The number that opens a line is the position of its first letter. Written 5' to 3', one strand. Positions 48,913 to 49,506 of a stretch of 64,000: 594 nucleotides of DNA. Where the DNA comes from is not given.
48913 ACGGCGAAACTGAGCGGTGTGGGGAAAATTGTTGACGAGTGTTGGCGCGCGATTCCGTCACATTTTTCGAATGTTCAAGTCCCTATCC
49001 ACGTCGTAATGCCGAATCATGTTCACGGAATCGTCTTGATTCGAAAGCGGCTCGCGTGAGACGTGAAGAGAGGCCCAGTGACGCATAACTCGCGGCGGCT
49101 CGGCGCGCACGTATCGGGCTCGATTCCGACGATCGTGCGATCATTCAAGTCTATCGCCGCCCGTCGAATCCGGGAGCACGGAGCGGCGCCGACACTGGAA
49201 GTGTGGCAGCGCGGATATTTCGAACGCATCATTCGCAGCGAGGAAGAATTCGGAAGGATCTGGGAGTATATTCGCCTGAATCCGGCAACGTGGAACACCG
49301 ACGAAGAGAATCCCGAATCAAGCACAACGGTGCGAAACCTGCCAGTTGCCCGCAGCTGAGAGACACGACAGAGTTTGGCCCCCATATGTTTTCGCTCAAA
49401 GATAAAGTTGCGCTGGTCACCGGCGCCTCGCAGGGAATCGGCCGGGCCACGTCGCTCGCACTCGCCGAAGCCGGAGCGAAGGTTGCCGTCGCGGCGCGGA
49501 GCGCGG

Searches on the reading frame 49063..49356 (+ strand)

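Call 26: search_protein_families(library=pfam, proteins=[window:49063-49356:+], max_evalue=0.01)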
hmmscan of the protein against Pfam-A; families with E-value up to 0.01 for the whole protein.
window:49063-49356:+ (98 aa): 1 family
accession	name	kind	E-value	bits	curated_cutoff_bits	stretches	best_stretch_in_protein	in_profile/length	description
PF01797.21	Y1_Tnp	-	0.0012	19.4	23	1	16-71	60-119/121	Transposase IS200 like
